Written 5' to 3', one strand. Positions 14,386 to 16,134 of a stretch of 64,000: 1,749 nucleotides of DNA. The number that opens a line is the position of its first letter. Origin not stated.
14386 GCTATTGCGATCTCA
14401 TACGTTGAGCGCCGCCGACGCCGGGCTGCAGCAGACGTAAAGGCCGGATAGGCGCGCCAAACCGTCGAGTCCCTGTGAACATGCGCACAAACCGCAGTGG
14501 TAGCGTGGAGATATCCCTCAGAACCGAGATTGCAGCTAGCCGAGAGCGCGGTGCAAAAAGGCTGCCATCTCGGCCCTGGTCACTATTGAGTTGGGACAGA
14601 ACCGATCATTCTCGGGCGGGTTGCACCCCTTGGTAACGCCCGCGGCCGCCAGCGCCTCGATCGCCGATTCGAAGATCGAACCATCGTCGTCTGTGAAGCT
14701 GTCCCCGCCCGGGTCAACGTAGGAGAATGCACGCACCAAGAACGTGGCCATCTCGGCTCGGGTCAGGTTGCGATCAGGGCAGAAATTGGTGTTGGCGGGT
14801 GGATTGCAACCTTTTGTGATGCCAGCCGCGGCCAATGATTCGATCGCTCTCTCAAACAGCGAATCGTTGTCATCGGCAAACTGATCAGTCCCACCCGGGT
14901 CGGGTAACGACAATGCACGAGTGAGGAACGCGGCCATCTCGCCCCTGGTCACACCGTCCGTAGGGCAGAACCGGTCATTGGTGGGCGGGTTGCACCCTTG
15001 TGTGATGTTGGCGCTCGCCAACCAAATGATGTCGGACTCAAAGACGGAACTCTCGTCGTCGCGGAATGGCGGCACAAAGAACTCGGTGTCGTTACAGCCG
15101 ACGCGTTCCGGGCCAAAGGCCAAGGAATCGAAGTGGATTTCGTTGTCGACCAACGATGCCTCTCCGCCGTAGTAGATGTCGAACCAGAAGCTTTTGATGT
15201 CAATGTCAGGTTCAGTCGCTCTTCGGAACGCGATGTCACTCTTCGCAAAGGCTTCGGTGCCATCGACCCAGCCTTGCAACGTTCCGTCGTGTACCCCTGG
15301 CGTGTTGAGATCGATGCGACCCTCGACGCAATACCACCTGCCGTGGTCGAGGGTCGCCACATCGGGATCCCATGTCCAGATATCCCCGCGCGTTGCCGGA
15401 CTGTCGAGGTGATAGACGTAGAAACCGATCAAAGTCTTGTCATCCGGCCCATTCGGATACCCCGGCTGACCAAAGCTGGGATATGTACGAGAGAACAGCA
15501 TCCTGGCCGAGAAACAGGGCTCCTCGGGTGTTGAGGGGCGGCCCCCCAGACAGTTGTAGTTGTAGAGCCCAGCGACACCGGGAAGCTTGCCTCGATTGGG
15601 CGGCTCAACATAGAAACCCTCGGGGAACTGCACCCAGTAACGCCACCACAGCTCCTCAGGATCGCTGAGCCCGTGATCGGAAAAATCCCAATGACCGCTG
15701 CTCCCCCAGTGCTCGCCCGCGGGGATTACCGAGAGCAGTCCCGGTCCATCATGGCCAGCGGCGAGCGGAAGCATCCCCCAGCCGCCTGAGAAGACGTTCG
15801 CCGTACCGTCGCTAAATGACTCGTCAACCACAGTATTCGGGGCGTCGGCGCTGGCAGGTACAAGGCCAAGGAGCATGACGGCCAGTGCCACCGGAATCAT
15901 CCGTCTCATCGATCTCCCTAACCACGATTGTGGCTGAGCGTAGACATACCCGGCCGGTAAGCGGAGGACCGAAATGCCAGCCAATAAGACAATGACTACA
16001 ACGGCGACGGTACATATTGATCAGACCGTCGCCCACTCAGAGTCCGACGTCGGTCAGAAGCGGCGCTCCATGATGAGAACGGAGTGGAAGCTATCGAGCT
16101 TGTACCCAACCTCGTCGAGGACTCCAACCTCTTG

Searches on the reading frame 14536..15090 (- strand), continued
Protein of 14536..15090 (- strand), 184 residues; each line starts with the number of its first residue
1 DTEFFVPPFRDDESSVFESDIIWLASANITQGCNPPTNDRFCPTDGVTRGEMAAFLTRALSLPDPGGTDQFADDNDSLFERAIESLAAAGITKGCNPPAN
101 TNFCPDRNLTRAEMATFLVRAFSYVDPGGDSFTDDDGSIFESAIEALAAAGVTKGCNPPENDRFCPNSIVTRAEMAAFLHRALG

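Call 44: search_protein_families(library=ncbifam, proteins=[L036:7164-9788:+, L065:8893-9462:+, L065:4668-8108:+, L056:6267-8111:+], max_evalue=0.1)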
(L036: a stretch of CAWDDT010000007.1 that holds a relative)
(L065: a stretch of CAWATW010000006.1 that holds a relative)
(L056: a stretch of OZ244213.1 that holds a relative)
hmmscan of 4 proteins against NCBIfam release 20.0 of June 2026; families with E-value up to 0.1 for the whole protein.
L036:7164-9788:+ (875 aa): 25 families
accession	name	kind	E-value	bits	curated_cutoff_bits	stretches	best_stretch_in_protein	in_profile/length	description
NF041875.1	EPS_EpsD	equivalog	1.8e-37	129.5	370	2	25-139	1-115/325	exopolysaccharide biosynthesis glycosyltransferase EpsD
TIGR03965.1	mycofact_glyco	equivalog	1.2e-22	80.5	280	2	21-119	71-170/467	mycofactocin biosynthesis glycosyltransferase MftF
TIGR03609.1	S_layer_CsaB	equivalog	2.5e-22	79.5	213.1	1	648-822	124-294/301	polysaccharide pyruvyl transferase CsaB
TIGR03937.1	PgaC_IcaA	equivalog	1.9e-16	60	422.3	2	17-119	39-141/407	poly-beta-1,6-N-acetyl-D-glucosamine synthase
NF041394.1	GtaseAglG_Halo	equivalog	1.2e-14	54.4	440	1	25-138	3-117/304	glucosyl-dolichyl phosphate glucuronosyltransferase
NF007482.0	PRK10073.1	equivalog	4e-14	52.4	423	1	23-123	6-105/334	glycosyltransferase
NF047683.1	TeichurnBiosyTuaG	equivalog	3.4e-12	46.6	400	1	22-123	5-106/252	teichuronic acid biosynthesis protein TuaG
NF038299.1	EPS_HpsN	equivalog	1.1e-11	44.3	425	1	23-140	1-118/317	hormogonium polysaccharide biosynthesis glycosyltransferase HpsN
TIGR04283.1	glyco_like_mftF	equivalog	1.4e-08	34.6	182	1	26-123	2-92/221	TIGR04283 family arsenosugar biosynthesis glycosyltransferase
NF050819.1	PolSacchBiosHfsG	equivalog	2.9e-08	33.2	500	1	22-157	11-146/302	polysaccharide biosynthesis protein HfsG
TIGR04242.1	nodulat_NodC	equivalog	3.9e-08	32.7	550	1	20-126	45-154/395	chitooligosaccharide synthase NodC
NF050050.1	ProtGlycPglI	equivalog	1.3e-07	31.3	500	1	23-113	2-93/306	GalNAc(5)-diNAcBac-PP-undecaprenol beta-1,3-glucosyltransferase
NF038302.1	EPS_HpsE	equivalog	2.9e-07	29.7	300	1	25-142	3-125/307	hormogonium polysaccharide biosynthesis glycosyltransferase HpsE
TIGR03469.1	HpnB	hypoth_equivalog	1.2e-05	24.6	379.25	1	22-75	43-97/386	hopene-associated glycosyltransferase HpnB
NF050113.1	gal_furan_GlfT1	equivalog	1.5e-05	24.5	330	1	26-120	2-96/290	galactofuranosyltransferase GlfT1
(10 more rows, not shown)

L065:8893-9462:+ (190 aa): 0 families

L065:4668-8108:+ (1147 aa): 1 family
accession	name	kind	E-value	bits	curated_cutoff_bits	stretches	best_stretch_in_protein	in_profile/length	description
TIGR01409.1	TAT_signal_seq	domain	0.0077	16.6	16.7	1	720-745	1-22/29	twin-arginine translocation signal domain-containing protein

L056:6267-8111:+ (615 aa): 1 family
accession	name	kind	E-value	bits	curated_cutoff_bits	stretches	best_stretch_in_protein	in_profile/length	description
TIGR01409.1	TAT_signal_seq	domain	0.0026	18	16.7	1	187-214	1-24/29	twin-arginine translocation signal domain-containing protein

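Call 66: search_protein_families(library=ncbifam, proteins=[L032:10627-11919:+, L032:11919-12980:+, L036:4627-7149:+, L036:18225-19238:-, L032:16070-17356:+, L032:13003-13764:+, L032:17275-18873:-], max_evalue=0.00001)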
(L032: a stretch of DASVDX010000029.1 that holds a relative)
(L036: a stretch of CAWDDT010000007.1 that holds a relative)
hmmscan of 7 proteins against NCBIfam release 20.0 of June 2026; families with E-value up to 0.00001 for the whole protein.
L032:10627-11919:+ (431 aa): 7 families
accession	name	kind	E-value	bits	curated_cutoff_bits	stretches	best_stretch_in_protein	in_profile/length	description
TIGR03026.1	NDP-sugDHase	subfamily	3.9e-112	375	189.8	1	16-415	4-412/413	nucleotide sugar dehydrogenase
NF040825.1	UDPMaNacDH_Arch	equivalog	4.3e-71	240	750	1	16-368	4-354/418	UDP-N-acetyl-D-mannosamine dehydrogenase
NF008286.0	PRK11064.1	equivalog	1.4e-68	231.4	459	1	15-418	6-419/420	UDP-N-acetyl-D-mannosamine dehydrogenase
NF011729.0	PRK15182.1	equivalog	3.3e-64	217.2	592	1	16-379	10-372/425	Vi polysaccharide biosynthesis UDP-N-acetylglucosamine C-6 dehydrogenase TviB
NF041297.1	UDPGDh_AglM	equivalog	8.4e-48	163.3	670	1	16-399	4-395/429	UDP-glucose 6-dehydrogenase AglM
NF047673.2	TeichurnBiosyTuaD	equivalog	1.6e-31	109.9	700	1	17-380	6-368/439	UDP-glucose 6-dehydrogenase TuaD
NF011631.0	PRK15057.1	equivalog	8.1e-11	41.6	757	1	17-370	5-344/388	UDP-glucose 6-dehydrogenase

L032:11919-12980:+ (354 aa): 1 family
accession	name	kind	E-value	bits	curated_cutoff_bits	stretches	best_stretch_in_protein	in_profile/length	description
TIGR03449.1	mycothiol_MshA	equivalog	1.4e-06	27.5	462.5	1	204-352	255-404/406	D-inositol-3-phosphate glycosyltransferase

L036:4627-7149:+ (841 aa): 0 families

L036:18225-19238:- (338 aa): 17 families
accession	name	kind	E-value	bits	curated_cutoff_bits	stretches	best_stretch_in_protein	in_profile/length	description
TIGR03965.1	mycofact_glyco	equivalog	4.1e-28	98.5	280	1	22-324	73-369/467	mycofactocin biosynthesis glycosyltransferase MftF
NF041875.1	EPS_EpsD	equivalog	1.4e-21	77.3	370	1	25-264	1-243/325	exopolysaccharide biosynthesis glycosyltransferase EpsD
TIGR03937.1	PgaC_IcaA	equivalog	2.8e-15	56.2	422.3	1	20-284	42-307/407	poly-beta-1,6-N-acetyl-D-glucosamine synthase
TIGR04283.1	glyco_like_mftF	equivalog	1.9e-12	47.2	182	1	25-220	1-178/221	TIGR04283 family arsenosugar biosynthesis glycosyltransferase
TIGR03469.1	HpnB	hypoth_equivalog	2e-12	46.8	379.25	1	20-79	41-100/386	hopene-associated glycosyltransferase HpnB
NF050050.1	ProtGlycPglI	equivalog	2.9e-12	46.6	500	1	23-129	2-109/306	GalNAc(5)-diNAcBac-PP-undecaprenol beta-1,3-glucosyltransferase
NF038299.1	EPS_HpsN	equivalog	5.1e-11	42.1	425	1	23-132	1-110/317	hormogonium polysaccharide biosynthesis glycosyltransferase HpsN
NF047683.1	TeichurnBiosyTuaG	equivalog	9.8e-11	41.8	400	1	22-113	5-96/252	teichuronic acid biosynthesis protein TuaG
TIGR03472.1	HpnI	equivalog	2.4e-10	39.8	310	1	15-329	33-346/373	bacteriohopanetetrol glucosamine biosynthesis glycosyltransferase HpnI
TIGR03111.1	glyc2_xrt_Gpos1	hypoth_equivalog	6.3e-09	35.1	363.95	1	20-131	46-159/439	TIGR03111 family XrtG-associated glycosyltransferase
NF053739.1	GlytfEpsEBac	equivalog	5.3e-08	32.2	450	1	23-138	1-117/265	glycosyltransferase EpsE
TIGR04242.1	nodulat_NodC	equivalog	1.3e-07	31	550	1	21-129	46-157/395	chitooligosaccharide synthase NodC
NF047588.1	GlcsyltransPgfSStrep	equivalog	3.2e-07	29.9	500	1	25-145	3-126/308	glycosyltransferase PgfS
NF041394.1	GtaseAglG_Halo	equivalog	4.9e-07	29.3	440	1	25-258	3-248/304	glucosyl-dolichyl phosphate glucuronosyltransferase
NF045692.1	OglycostaseCruG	equivalog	6.4e-07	28.6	600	1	25-86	43-104/386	2'-O-glycosyltransferase CruG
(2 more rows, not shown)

L032:16070-17356:+ (429 aa): 10 families
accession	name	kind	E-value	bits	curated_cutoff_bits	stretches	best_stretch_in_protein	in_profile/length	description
TIGR03025.1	EPS_sugtrans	subfamily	2.2e-91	307.3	295.55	1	12-429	2-445/445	exopolysaccharide biosynthesis polyprenyl glycosylphosphotransferase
TIGR03013.1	EpsB_2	subfamily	7.4e-77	259.3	393.35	1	12-429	35-443/443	TIGR03013 family XrtA/PEP-CTERM system glycosyltransferase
TIGR03023.1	WcaJ_sugtrans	equivalog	2.2e-70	238.2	410.75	1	179-428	200-452/453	undecaprenyl-phosphate glucose phosphotransferase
TIGR03022.1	WbaP_sugtrans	subfamily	9.9e-47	160.2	403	1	241-429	259-456/456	undecaprenyl-phosphate galactose phosphotransferase WbaP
NF007518.0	PRK10124.1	equivalog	1.5e-45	155.8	684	1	243-419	276-454/464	undecaprenyl-phosphate glucose phosphotransferase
NF050817.1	PolSacchBiosHfsE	equivalog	3.9e-36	124.8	750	1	248-423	283-460/467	polysaccharide biosynthesis protein HfsE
NF052601.1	undeca_RfbP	equivalog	1.3e-31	109.8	330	1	243-424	51-237/244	undecaprenyl-phosphate galactose phosphotransferase family protein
NF041877.1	EPS_EpsZ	equivalog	6.5e-31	107.5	800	1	241-428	266-458/459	exopolysaccharide biosynthesis polyisoprenyl-phosphate hexose-1-phosphate transferase EpsZ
NF011751.0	PRK15204.1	equivalog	1.4e-23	83.3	907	1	244-428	283-475/476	undecaprenyl-phosphate galactose phosphotransferase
NF045514.1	glycotran_HepC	equivalog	7.1e-15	54.9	140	1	246-349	126-211/220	heterocyst development glycosyltransferase HepC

L032:13003-13764:+ (254 aa): 0 families

L032:17275-18873:- (533 aa): 0 families

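Call 68: find_encoding_contigs(protein=P0291, flank=10000, max_places=2)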
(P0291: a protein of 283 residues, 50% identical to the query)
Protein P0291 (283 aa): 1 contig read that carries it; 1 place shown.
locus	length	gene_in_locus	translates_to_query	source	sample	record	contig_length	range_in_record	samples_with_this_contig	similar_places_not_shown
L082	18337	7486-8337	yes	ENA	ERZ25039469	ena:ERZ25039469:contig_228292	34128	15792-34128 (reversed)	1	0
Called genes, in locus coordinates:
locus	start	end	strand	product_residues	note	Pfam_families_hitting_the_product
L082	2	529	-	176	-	?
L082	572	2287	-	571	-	PF00395:SLH (faint), PF07995:GSDH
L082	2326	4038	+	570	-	PF00082:Peptidase_S8, PF00395:SLH (faint)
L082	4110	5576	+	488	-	PF13524:Glyco_trans_1_2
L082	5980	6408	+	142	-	PF00535:Glycos_transf_2, PF10111:Glyco_tranf_2_2 (weak)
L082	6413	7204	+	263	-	-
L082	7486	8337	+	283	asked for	PF04230:PS_pyruv_trans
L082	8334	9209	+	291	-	-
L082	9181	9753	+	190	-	-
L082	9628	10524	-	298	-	PF13489:Methyltransf_23, PF08241:Methyltransf_11, PF08242:Methyltransf_12 (weak), PF13649:Methyltransf_25, PF13847:Methyltransf_31 (weak)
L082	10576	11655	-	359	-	PF00395:SLH (faint), PF01551:Peptidase_M23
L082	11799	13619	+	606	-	-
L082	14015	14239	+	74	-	-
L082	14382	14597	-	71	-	-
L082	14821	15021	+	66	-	-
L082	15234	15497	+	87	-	PF04989:RMNT_CmcI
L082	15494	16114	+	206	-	PF08421:Methyltransf_13 (weak)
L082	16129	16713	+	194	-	PF13489:Methyltransf_23, PF08484:Methyltransf_14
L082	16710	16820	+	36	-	-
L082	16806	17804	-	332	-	PF00535:Glycos_transf_2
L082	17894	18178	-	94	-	-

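Call 69: find_encoding_contigs(protein=P0281, flank=10000, max_places=2)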
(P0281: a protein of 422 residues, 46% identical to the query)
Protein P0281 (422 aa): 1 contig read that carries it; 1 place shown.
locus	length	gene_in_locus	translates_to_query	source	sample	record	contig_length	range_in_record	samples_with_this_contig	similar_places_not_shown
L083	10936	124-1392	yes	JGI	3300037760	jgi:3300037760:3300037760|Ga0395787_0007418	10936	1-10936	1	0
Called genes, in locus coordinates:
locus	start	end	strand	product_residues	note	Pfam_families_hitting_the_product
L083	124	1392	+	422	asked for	PF04230:PS_pyruv_trans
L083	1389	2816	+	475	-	PF04101:Glyco_tran_28_C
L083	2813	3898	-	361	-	PF01551:Peptidase_M23, PF00395:SLH (faint)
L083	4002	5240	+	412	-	-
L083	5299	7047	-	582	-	-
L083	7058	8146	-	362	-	PF13579:Glyco_trans_4_4 (weak), PF00534:Glycos_transf_1, PF13692:Glyco_trans_1_4, PF13524:Glyco_trans_1_2 (weak)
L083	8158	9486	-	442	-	PF03721:UDPG_MGDP_dh_N, PF00984:UDPG_MGDP_dh, PF03720:UDPG_MGDP_dh_C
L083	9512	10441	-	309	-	PF00535:Glycos_transf_2, PF13506:Glyco_transf_21 (weak), PF13641:Glyco_tranf_2_3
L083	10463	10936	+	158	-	?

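Call 71: find_encoding_contigs(protein=P0301, flank=10000, max_places=2)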
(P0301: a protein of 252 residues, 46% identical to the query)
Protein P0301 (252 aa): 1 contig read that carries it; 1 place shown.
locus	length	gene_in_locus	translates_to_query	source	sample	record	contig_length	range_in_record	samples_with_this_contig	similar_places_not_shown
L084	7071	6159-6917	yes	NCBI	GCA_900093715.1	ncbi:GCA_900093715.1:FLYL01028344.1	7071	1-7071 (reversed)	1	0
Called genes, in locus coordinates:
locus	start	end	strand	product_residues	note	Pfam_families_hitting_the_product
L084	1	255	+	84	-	?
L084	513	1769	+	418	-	PF13579:Glyco_trans_4_4 (weak), PF13439:Glyco_transf_4 (weak), PF00534:Glycos_transf_1, PF13692:Glyco_trans_1_4, PF13524:Glyco_trans_1_2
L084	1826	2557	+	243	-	-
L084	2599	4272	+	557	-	PF13524:Glyco_trans_1_2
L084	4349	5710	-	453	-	-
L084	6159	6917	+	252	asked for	PF04230:PS_pyruv_trans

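Call 72: find_encoding_contigs(protein=P0275, flank=10000, max_places=2)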
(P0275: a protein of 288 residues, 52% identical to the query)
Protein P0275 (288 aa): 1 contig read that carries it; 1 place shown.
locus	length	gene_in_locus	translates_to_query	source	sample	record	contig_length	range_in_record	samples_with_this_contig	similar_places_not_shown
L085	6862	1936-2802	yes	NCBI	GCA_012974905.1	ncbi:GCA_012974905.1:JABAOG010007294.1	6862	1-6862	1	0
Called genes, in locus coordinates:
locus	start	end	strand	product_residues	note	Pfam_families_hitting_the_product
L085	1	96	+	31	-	?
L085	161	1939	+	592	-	-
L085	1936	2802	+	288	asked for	PF04230:PS_pyruv_trans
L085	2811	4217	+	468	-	PF13439:Glyco_transf_4 (weak), PF13579:Glyco_trans_4_4, PF00534:Glycos_transf_1, PF13692:Glyco_trans_1_4, PF13524:Glyco_trans_1_2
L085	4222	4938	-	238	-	PF00395:SLH (faint)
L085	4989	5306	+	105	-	PF17164:DUF5122 (weak)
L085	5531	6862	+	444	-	?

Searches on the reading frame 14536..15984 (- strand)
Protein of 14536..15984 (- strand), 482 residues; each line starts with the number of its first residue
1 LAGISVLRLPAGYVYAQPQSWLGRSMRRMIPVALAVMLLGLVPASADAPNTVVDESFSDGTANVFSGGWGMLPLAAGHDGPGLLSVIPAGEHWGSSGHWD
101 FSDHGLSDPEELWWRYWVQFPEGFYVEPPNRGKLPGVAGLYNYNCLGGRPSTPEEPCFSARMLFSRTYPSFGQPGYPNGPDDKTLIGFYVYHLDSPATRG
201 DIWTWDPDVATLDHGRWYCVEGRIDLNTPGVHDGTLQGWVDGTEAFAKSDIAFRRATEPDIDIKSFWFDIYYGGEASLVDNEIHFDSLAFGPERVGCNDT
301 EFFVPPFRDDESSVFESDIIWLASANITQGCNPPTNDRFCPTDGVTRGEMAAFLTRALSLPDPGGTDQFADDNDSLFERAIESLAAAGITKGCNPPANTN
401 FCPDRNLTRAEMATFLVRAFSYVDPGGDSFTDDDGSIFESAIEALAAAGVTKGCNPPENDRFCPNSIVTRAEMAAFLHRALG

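Call 3: search_protein_families(library=pfam, proteins=[window:14536-15909:-], max_evalue=1)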
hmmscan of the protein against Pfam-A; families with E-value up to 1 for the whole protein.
window:14536-15909:- (457 aa): 3 families
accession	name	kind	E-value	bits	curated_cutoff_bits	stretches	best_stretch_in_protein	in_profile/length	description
PF00395.25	SLH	-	2.2e-15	56.8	20.8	3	404-449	1-44/44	S-layer homology domain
PF21294.4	Polysacc_lyase_14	-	4.1e-15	56.5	27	2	188-251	138-199/215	Polysaccharide lyase 14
PF17573.8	GA-like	-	0.15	12.3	25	0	414-426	13-25/50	GA-like domain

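Call 4: search_protein_families(library=ncbifam, proteins=[window:14536-15909:-], max_evalue=1)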
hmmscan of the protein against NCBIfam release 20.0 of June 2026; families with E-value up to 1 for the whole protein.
window:14536-15909:- (457 aa): 1 family
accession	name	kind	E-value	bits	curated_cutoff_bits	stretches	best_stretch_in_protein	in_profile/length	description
NF033190.2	inl_like_NEAT_1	exception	1.1e-15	57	1275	2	291-396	592-692/754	NEAT domain-containing leucine-rich repeat protein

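Call 21: find_encoding_contigs(protein=window:14536-15984:-, flank=10000, max_places=4)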
Protein window:14536-15984:- (482 aa): no gene with exactly this product is on record in the collection.

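Call 22: find_encoding_contigs(protein=window:14536-15909:-, flank=10000, max_places=4)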
Protein window:14536-15909:- (457 aa): 1 contig read that carries it; 1 place shown.
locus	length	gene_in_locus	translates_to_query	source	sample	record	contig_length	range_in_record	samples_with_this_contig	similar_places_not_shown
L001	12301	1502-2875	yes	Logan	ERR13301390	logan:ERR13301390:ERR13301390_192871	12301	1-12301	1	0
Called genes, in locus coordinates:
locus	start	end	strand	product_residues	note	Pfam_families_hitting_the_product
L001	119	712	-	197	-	PF13487:HD_5, PF01966:HD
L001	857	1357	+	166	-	PF13302:Acetyltransf_3, PF13420:Acetyltransf_4, PF00583:Acetyltransf_1, PF08445:FR47 (faint)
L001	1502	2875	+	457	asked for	PF21294:Polysacc_lyase_14, PF00395:SLH (faint)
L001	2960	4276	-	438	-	-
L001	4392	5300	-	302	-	PF00294:PfkB, PF08543:Phos_pyr_kin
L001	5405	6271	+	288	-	PF00892:EamA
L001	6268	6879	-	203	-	PF07920:DUF1684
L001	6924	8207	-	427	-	PF00266:Aminotran_5, PF22580:KYNU_C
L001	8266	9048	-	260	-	PF02424:ApbE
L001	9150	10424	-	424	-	PF00557:Peptidase_M24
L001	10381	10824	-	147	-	PF03061:4HBT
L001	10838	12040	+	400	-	PF06224:AlkZ-like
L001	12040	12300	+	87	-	?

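Call 64: list_cluster_members(proteins=[P0381, window:14536-15909:-, window:19093-20235:-])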
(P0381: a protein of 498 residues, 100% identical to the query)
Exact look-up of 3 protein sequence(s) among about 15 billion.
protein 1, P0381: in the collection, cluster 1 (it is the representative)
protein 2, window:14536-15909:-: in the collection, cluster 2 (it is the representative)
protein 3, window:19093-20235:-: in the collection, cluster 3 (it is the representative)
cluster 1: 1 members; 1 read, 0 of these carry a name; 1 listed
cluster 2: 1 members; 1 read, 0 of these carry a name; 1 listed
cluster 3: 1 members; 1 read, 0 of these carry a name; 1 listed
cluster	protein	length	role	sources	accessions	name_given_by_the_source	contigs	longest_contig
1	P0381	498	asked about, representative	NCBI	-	-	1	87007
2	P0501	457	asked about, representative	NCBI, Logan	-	-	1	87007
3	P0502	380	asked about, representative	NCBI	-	-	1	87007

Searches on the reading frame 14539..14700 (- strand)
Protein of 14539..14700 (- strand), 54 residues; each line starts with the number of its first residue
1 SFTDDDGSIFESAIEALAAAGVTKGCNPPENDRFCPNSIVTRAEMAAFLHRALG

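Call 6: search_protein_families(library=pfam, proteins=[window:14539-14700:-], max_evalue=10)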
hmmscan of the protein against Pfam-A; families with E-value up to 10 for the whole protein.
seq(54 aa): 1 family
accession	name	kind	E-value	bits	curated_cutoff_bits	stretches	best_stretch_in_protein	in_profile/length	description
PF00395.25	SLH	-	4.6e-07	30.1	20.8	1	1-46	1-44/44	S-layer homology domain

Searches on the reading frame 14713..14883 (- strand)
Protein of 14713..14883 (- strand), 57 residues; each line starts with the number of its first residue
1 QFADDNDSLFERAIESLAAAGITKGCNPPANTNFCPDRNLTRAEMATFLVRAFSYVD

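Call 6: search_protein_families(library=pfam, proteins=[window:14713-14883:-], max_evalue=10)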
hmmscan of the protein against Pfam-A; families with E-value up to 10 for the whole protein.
seq(57 aa): 1 family
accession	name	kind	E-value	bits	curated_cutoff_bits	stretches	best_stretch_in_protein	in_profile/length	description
PF00395.25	SLH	-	1.8e-05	25.1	20.8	1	7-46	7-44/44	S-layer homology domain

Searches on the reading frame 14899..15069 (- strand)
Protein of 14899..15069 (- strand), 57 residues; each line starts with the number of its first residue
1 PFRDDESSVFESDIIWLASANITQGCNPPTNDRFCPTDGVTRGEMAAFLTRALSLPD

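Call 6: search_protein_families(library=pfam, proteins=[window:14899-15069:-], max_evalue=10)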
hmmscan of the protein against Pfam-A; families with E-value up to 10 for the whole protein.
seq(57 aa): 1 family
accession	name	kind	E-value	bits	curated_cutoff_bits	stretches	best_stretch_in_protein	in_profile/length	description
PF00395.25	SLH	-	0.00027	21.3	20.8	1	1-46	1-44/44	S-layer homology domain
